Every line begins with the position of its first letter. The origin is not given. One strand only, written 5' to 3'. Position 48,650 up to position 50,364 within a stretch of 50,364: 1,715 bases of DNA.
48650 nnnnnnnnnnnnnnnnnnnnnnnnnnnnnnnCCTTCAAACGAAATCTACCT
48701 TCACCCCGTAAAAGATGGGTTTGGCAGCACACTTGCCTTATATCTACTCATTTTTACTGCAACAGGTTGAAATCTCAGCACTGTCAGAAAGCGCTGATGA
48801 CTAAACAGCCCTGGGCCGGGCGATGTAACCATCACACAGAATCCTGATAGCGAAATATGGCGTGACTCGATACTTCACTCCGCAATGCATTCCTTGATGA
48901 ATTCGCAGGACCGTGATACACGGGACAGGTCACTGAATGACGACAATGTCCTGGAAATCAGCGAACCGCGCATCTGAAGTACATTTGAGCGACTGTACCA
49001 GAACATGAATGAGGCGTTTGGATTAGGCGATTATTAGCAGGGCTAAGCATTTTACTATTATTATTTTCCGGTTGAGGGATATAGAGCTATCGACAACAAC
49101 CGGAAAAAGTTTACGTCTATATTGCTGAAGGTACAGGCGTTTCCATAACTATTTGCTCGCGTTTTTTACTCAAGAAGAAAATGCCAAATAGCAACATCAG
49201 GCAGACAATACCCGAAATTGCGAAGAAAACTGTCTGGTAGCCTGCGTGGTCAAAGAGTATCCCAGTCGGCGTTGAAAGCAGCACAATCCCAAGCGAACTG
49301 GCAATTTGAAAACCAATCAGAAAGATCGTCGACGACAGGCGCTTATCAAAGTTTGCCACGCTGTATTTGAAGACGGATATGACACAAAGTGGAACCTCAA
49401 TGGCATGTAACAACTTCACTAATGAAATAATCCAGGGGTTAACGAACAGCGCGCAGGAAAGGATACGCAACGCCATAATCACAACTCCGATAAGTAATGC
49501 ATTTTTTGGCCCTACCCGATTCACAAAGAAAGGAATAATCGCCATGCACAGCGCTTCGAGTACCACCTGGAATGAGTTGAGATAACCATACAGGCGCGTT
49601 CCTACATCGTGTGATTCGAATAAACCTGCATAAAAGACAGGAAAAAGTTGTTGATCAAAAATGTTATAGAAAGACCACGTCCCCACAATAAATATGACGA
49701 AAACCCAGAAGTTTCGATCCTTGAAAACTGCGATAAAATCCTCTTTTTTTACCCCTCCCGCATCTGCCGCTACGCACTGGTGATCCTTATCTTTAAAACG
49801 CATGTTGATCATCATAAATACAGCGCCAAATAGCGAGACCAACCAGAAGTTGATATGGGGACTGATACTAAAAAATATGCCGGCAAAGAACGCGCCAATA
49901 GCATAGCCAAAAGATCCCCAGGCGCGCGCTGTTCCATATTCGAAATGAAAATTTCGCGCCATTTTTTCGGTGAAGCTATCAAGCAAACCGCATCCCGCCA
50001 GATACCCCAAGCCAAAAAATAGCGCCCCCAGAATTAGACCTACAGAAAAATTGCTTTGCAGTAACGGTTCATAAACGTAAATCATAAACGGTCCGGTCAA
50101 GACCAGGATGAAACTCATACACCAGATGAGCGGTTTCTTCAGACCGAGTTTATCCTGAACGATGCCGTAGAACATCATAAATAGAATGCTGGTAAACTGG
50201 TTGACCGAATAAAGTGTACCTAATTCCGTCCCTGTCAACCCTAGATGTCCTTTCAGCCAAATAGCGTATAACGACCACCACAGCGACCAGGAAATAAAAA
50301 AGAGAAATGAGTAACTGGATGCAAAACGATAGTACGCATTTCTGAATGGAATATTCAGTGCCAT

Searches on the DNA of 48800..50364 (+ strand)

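Call 91: search_dna_similar(query=window:48800-50364:+, collection=ecoli_genomes, mode=near, max_rows=5)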
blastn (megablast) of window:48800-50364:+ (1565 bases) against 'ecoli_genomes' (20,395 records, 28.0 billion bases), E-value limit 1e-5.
Records with a match: 2650; places in all: 2669; records where one place covers at least 80% of the query: 2629.
Genomes with a match: 2650 of 5426; with a place that covers at least 80% of the query: 2629. Places per genome that has any: lowest 1, median 1, highest 2. On chromosomes: 2669 places; on plasmids: 0.
Best place of each record, by identity: >=99% 1163; 95-99% 1487.
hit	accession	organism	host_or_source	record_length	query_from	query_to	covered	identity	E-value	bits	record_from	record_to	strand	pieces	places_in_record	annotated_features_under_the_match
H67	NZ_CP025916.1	Escherichia coli strain 120899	Homo sapiens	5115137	1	1565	100%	100.0%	0e+0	2891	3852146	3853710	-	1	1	oligosaccharide MFS transporter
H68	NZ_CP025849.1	Escherichia coli strain 600468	Homo sapiens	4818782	1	1565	100%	100.0%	0e+0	2891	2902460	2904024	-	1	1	oligosaccharide MFS transporter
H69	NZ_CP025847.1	Escherichia coli strain 602354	Homo sapiens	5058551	1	1565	100%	100.0%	0e+0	2891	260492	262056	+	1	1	oligosaccharide MFS transporter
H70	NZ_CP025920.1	Escherichia coli strain 103605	Homo sapiens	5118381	1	1565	100%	100.0%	0e+0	2891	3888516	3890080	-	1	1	oligosaccharide MFS transporter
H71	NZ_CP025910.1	Escherichia coli strain 204446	Homo sapiens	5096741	1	1565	100%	100.0%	0e+0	2891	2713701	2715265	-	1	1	oligosaccharide MFS transporter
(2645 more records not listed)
